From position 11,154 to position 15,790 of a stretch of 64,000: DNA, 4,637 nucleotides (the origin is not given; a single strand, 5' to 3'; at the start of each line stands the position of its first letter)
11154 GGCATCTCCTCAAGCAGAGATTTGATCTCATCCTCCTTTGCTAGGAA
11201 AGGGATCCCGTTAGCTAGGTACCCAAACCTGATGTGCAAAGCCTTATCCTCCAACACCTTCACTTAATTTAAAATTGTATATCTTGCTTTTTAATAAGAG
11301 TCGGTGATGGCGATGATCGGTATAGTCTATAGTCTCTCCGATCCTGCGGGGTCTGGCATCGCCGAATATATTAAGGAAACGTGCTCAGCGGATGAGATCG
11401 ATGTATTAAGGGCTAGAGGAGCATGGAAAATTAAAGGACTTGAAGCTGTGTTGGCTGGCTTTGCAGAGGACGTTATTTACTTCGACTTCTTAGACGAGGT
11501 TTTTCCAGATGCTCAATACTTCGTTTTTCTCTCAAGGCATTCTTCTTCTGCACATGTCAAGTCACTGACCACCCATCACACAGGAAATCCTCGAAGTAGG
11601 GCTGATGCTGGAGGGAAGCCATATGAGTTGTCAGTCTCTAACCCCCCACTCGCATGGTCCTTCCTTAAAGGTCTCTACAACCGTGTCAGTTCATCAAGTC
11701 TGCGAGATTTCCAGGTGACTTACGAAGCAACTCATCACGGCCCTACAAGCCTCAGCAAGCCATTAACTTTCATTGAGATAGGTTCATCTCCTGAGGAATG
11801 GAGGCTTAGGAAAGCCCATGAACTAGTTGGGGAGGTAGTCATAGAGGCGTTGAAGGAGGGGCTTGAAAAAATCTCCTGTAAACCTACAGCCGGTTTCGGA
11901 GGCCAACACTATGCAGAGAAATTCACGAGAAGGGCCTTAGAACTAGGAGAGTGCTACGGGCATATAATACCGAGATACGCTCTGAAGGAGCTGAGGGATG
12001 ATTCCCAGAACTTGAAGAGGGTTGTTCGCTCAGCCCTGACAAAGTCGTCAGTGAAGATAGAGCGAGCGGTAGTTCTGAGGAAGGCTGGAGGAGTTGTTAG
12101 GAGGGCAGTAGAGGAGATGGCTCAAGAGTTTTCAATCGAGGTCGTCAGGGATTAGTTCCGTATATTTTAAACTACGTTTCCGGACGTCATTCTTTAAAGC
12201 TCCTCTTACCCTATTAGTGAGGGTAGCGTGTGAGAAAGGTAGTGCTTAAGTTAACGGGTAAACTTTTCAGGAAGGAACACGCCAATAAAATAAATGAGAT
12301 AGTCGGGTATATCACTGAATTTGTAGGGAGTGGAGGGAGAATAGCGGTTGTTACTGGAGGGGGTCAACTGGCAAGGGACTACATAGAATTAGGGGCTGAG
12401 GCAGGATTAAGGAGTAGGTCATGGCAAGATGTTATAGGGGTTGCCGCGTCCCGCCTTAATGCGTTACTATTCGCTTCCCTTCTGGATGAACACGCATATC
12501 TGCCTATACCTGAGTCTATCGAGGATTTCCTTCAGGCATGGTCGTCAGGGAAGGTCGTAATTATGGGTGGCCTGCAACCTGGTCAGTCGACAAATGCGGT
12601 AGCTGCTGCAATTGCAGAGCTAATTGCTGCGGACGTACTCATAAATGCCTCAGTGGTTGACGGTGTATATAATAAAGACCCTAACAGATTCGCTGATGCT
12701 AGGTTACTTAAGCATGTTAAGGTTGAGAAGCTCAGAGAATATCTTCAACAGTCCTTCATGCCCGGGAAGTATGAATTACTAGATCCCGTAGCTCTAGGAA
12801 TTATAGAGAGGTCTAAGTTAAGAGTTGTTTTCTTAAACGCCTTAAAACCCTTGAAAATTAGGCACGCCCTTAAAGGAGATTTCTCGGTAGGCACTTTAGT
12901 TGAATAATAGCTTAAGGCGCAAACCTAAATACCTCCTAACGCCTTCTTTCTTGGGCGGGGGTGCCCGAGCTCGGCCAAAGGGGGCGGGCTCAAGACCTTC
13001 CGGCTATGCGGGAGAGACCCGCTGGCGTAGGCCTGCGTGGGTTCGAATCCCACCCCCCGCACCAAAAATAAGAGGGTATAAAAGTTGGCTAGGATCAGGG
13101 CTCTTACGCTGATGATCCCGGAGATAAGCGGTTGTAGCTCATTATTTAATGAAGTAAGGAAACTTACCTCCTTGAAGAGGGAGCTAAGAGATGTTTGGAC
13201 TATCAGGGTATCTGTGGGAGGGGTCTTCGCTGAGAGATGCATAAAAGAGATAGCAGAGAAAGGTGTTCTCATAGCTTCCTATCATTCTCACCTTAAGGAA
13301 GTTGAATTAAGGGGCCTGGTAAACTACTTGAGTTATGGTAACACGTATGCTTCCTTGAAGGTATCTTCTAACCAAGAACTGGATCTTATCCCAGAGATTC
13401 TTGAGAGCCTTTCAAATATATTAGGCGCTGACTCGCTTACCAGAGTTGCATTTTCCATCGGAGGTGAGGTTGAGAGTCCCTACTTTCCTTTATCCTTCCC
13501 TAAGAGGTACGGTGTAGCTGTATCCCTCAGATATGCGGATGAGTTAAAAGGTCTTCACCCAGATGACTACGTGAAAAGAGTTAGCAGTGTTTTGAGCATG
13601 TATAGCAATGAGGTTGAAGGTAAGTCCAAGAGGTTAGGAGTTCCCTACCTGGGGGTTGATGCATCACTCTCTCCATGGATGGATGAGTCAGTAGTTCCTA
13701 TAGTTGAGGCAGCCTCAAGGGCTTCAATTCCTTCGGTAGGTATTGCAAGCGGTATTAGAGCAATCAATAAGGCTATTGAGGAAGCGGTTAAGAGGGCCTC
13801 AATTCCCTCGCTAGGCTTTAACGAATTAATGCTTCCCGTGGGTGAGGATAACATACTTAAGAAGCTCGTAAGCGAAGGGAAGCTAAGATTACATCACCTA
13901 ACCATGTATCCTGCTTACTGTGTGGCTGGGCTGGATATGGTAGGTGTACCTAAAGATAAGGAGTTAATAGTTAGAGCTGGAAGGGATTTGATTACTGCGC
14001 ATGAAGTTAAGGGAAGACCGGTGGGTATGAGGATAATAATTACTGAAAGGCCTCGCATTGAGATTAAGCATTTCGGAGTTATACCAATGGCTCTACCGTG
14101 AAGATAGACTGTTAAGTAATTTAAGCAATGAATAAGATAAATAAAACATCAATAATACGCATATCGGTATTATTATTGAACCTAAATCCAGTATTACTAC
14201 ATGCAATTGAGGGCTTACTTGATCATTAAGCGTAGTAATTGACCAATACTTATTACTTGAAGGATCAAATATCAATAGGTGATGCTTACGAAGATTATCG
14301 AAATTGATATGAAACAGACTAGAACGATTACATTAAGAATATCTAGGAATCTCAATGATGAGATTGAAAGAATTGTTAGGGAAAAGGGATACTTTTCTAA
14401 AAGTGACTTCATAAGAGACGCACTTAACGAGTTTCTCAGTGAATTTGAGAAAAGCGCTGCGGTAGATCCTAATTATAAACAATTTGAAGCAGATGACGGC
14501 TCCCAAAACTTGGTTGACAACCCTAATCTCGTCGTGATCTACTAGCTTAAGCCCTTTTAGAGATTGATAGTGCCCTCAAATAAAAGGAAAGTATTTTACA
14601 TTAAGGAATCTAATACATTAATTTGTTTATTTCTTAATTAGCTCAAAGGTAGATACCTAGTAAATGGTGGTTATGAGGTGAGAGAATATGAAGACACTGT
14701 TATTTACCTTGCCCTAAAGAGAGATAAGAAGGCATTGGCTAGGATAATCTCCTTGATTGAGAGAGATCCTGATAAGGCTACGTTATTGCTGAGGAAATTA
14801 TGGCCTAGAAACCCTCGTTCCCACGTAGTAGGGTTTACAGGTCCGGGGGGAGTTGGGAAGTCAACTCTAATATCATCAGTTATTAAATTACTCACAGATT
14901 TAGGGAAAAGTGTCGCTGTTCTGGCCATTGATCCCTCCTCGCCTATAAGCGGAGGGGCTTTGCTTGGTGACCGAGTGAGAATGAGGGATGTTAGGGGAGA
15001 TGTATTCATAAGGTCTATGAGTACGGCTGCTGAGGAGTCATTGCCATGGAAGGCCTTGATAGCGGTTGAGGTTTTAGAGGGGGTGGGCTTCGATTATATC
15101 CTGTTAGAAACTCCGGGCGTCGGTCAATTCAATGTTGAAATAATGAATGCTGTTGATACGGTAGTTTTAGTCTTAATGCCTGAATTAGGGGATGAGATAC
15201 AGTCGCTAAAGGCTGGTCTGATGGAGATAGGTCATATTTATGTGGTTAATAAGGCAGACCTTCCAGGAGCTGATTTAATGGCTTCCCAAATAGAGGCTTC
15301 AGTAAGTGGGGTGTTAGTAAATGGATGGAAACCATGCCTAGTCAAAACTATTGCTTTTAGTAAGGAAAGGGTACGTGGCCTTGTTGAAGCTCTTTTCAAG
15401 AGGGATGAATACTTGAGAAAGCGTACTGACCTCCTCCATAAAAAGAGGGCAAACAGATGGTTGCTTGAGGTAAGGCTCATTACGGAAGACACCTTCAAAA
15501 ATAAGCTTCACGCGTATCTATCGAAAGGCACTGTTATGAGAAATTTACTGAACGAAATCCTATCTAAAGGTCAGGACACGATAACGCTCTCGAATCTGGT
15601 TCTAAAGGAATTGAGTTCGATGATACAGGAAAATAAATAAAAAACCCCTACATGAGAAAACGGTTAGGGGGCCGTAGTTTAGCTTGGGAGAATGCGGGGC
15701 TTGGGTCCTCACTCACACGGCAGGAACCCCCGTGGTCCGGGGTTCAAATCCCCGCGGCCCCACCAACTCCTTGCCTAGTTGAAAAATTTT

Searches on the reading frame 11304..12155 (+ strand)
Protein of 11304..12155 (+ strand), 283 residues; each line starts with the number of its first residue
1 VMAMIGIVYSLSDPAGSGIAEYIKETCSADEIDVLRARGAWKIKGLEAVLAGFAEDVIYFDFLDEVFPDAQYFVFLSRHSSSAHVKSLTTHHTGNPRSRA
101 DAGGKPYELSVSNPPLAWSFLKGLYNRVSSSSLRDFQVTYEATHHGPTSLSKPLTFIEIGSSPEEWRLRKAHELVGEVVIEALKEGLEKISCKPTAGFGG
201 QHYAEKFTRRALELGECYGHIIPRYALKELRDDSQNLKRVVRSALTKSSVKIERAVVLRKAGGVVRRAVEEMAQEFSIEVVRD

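Call 41: search_protein_families(library=pfam, proteins=[window:11304-12155:+], max_evalue=0.00001)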
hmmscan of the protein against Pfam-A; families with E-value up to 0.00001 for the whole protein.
window:11304-12155:+ (283 aa): 1 family
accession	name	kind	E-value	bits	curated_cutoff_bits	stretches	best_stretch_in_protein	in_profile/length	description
PF04414.18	tRNA_deacylase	-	8.9e-59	198.9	33.6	1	68-280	3-204/205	D-aminoacyl-tRNA deacylase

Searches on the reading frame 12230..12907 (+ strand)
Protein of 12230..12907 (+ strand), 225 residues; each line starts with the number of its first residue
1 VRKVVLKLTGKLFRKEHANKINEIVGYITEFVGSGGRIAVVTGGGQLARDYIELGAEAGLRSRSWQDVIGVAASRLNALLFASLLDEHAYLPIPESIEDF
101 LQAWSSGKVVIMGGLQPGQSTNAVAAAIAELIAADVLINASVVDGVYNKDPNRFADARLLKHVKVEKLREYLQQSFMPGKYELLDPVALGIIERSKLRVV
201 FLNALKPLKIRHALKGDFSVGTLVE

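Call 41: search_protein_families(library=pfam, proteins=[window:12230-12907:+], max_evalue=0.00001)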
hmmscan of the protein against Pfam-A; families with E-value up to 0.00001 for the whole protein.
window:12230-12907:+ (225 aa): 1 family
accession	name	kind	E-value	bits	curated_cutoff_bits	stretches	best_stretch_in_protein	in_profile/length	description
PF00696.33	AA_kinase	-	3.6e-31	109.1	24.9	1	3-203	2-234/234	Amino acid kinase family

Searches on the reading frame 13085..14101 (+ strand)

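Call 41: search_protein_families(library=pfam, proteins=[window:13085-14101:+], max_evalue=0.00001)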
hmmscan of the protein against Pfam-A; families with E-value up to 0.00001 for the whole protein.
window:13085-14101:+ (338 aa): 1 family
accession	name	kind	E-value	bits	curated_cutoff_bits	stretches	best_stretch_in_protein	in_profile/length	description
PF05167.17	DUF711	-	3.3e-22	79.3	25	1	172-293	242-366/413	Uncharacterised ACR (DUF711)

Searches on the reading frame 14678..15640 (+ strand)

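Call 42: search_protein_families(library=pfam, proteins=[window:14678-15640:+], max_evalue=0.00001)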
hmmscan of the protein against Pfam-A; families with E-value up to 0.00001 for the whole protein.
window:14678-15640:+ (320 aa): 1 family
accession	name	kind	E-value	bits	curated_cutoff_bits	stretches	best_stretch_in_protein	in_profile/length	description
PF03308.22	MeaB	-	3.8e-67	226.6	23.1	1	20-278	1-269/273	Methylmalonyl Co-A mutase-associated GTPase MeaB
